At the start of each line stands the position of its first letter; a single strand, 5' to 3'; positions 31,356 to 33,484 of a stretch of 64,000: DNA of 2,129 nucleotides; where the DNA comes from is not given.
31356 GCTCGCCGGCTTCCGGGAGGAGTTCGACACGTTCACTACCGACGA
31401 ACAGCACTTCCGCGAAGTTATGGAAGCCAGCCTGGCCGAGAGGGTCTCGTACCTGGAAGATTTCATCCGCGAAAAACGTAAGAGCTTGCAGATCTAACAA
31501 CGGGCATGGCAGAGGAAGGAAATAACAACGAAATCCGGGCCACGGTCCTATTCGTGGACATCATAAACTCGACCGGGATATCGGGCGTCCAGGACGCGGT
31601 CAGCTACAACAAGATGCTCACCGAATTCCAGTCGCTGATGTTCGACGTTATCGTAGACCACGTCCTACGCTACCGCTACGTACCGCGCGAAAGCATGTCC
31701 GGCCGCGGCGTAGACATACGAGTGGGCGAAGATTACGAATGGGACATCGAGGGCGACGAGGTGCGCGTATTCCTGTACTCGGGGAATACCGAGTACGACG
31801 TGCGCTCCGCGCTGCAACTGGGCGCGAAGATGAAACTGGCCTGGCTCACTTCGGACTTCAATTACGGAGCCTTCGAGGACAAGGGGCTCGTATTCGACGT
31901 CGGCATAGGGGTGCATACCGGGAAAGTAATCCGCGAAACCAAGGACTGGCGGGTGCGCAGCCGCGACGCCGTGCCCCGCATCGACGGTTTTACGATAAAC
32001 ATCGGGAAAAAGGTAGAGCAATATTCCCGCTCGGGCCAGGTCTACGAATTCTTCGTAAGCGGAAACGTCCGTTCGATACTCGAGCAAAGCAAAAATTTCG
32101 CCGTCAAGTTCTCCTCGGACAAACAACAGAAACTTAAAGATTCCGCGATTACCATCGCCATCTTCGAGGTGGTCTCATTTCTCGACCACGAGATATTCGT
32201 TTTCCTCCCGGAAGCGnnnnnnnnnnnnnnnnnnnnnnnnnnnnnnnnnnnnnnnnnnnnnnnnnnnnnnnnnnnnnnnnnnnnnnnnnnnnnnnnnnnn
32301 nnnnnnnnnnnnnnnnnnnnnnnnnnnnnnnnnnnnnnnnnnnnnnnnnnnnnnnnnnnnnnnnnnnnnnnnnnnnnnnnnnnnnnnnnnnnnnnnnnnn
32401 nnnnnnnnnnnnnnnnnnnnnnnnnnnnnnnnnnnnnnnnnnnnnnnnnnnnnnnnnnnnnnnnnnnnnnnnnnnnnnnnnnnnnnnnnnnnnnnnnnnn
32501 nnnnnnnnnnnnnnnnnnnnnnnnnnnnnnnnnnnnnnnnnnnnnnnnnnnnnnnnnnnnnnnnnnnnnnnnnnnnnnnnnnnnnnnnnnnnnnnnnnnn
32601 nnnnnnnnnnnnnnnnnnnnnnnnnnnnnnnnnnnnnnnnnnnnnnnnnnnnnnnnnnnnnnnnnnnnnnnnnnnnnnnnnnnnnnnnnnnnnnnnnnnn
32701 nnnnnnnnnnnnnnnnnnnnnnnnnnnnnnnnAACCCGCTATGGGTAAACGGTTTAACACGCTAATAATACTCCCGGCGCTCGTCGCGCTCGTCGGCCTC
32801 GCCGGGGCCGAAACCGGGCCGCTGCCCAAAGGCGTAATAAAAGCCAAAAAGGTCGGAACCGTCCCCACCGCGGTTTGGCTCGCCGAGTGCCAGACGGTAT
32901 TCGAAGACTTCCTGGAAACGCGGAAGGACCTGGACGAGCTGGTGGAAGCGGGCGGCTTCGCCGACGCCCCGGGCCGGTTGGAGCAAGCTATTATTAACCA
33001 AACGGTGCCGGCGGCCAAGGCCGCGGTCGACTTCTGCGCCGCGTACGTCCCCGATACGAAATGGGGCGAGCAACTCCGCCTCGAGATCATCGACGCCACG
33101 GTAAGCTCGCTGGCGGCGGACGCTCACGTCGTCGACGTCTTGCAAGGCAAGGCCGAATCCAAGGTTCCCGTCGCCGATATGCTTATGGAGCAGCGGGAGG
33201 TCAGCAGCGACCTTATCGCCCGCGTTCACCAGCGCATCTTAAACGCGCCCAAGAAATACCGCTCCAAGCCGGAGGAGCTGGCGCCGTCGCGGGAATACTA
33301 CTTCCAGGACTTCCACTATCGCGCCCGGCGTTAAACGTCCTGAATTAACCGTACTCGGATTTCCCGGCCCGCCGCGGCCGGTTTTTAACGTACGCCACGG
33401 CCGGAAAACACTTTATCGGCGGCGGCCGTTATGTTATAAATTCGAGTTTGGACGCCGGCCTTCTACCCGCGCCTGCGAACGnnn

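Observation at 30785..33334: Three-gene module around an N-terminal class-III cyclase domain fused to a TPR-like helical domain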

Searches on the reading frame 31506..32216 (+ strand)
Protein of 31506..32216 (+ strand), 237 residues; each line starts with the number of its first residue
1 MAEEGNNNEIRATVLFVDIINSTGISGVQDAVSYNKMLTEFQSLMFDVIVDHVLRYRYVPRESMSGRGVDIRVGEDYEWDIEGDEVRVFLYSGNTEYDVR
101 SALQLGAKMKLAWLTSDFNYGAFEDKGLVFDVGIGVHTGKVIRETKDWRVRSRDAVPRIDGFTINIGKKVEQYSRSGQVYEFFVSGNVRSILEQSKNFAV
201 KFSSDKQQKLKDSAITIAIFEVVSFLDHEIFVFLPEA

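Call 47: search_solved_structures(query=A4, max_evalue=1, show_alignments=4)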
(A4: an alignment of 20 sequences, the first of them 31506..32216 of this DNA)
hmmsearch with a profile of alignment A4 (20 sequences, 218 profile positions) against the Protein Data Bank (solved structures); distinct sequences matched with E-value up to 1: 47.
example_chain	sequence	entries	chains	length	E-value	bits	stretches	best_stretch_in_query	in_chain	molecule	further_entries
2w01_A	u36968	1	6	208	1.6e-12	50.4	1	10-206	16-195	ADENYLATE CYCLASE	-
3r5g_A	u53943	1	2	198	2e-11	46.8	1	4-205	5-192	CyaB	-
6fht_A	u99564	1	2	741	5.1e-11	45.4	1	10-207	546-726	Bacteriophytochrome,Adenylate cyclase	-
1ybt_A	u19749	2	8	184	9.6e-08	34.7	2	4-48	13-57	hydrolase, alpha/beta hydrolase fold family | lipJ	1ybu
3et6_A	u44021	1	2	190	3.8e-07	32.8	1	4-196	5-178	Soluble guanylyl cyclase beta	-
5x4t_A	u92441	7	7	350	7e-07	31.9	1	118-207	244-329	Photoactivated adenylyl cyclase | Family 3 adenylate cyclase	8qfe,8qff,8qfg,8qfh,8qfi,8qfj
9f1z_A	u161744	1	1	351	7.1e-07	31.9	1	118-207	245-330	Family 3 adenylate cyclase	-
5x4u_A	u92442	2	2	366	8e-07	31.7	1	118-207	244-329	Photoactivated adenylyl cyclase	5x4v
1wc0_A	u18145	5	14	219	8.7e-07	31.6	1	9-196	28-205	ADENYLATE CYCLASE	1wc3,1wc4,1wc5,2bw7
4yus_A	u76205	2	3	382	8.8e-07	31.6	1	118-207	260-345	Family 3 adenylate cyclase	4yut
9f1w_A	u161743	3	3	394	1e-06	31.4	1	118-207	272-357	Family 3 adenylate cyclase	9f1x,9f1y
1wc1_A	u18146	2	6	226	1.1e-06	31.3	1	10-196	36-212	ADENYLATE CYCLASE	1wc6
4wp9_A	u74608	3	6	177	9.1e-06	28.3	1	9-203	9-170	Ma1120 | Cyclase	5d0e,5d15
4wp8_A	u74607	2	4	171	1.1e-05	28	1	9-201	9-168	Ma1120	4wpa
5d0g_A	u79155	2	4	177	1.5e-05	27.6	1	9-203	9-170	Cyclase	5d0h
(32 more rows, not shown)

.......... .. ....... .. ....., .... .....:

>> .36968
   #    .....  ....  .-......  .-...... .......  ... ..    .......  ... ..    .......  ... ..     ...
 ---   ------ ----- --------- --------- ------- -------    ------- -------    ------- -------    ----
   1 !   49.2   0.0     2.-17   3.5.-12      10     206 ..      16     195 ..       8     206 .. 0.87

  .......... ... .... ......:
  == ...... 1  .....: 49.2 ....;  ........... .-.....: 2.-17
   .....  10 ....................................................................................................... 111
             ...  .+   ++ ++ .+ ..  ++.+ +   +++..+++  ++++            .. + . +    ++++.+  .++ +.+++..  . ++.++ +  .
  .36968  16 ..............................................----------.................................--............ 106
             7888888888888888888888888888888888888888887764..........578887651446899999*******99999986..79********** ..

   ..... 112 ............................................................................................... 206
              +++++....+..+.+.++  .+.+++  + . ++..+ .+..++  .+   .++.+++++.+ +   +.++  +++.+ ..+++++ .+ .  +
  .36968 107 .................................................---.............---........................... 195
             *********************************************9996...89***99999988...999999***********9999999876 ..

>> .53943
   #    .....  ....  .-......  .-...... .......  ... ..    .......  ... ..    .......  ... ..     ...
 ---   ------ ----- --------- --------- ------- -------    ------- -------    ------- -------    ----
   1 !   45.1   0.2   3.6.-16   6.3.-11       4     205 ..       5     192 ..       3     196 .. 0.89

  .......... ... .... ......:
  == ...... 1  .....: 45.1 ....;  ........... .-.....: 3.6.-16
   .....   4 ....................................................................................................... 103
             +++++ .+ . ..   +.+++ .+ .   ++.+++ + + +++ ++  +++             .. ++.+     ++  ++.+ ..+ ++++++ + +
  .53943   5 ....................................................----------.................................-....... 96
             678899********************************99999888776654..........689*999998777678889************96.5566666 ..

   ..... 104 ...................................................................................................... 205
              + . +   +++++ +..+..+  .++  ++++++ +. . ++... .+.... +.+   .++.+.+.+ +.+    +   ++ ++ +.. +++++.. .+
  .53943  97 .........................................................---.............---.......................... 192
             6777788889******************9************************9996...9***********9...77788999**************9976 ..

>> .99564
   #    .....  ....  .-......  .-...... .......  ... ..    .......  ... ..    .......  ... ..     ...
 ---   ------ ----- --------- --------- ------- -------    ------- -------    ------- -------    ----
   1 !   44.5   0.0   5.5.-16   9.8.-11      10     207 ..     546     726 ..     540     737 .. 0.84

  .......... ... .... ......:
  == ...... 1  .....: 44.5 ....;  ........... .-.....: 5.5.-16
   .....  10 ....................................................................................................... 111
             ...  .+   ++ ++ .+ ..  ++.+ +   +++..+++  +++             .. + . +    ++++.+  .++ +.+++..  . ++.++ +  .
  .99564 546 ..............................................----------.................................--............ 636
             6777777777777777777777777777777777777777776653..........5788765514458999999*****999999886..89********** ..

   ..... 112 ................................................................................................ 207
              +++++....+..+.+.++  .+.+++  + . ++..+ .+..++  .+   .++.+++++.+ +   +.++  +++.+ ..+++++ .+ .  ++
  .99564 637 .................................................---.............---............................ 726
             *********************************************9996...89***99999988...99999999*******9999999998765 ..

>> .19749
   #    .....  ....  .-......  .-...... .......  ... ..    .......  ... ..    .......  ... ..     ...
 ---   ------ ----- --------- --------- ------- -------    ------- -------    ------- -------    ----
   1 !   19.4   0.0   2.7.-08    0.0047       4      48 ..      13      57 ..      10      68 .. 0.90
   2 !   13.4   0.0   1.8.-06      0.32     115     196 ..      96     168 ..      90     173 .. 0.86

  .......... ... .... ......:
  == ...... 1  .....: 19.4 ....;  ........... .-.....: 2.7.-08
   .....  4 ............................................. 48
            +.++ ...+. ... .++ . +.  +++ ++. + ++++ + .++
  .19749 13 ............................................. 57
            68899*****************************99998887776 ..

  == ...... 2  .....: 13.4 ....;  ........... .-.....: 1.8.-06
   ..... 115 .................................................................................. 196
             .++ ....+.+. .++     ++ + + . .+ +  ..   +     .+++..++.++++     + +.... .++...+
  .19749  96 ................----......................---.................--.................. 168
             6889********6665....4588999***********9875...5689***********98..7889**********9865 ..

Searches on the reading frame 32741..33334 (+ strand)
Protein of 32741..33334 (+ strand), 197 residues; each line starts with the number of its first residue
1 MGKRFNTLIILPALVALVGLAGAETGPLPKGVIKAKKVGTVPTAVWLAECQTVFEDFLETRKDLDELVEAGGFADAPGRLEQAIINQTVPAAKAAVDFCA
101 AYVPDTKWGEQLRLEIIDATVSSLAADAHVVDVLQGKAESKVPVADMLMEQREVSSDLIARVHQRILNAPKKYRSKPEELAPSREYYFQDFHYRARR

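Call 3: search_protein_families(library=pfam, proteins=[window:32741-33334:+], max_evalue=1)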
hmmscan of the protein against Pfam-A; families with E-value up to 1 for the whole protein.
window:32741-33334:+ (197 aa): 0 families

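Call 4: search_protein_families(library=ncbifam, proteins=[window:32741-33334:+], max_evalue=1)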
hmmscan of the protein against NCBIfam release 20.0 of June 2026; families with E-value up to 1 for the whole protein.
window:32741-33334:+ (197 aa): 1 family
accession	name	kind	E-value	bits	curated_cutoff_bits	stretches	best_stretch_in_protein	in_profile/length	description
TIGR00507.1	aroE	equivalog_domain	0.11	11.6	200.2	1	83-152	144-218/270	shikimate dehydrogenase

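Call 5: search_protein_families(library=padloc, proteins=[window:32741-33334:+], max_evalue=1)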
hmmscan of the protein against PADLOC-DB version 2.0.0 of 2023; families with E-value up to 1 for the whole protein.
window:32741-33334:+ (197 aa): 0 families

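Call 63: find_homologous_proteins(query=window:32741-33334:+, max_evalue=0.01)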
Query window:32741-33334:+ (197 aa): 42 proteins with E <= 0.01 among 1208 candidates.
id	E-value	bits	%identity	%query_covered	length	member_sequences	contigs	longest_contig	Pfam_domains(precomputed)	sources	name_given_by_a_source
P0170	6.3e-116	403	95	99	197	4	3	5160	-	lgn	-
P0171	4.8e-107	374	87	99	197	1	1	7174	-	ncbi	-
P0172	4.9e-106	371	93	86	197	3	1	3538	-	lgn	-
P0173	7.8e-106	370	86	99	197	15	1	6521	-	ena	-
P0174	4.1e-105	368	88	99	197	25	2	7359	-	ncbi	ncbi:MAG: hypothetical protein V3W11_07410 [bacterium]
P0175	6.7e-104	364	84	99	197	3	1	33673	-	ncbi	-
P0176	1.5e-102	359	83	99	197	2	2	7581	-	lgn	-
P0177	8.9e-102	357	82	99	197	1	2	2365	-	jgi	jgi:hypothetical protein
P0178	4.7e-100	351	86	93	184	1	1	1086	-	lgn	-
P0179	1.3e-99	350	81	100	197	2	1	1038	-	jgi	jgi:hypothetical protein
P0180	2.1e-99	349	88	91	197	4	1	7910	-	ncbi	-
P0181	5.8e-98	345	80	99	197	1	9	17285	-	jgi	jgi:hypothetical protein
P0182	2.6e-90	320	76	99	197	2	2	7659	-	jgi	jgi:hypothetical protein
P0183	3.5e-90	319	77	97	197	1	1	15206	-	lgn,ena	-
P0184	7.8e-90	318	77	97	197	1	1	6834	-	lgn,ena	-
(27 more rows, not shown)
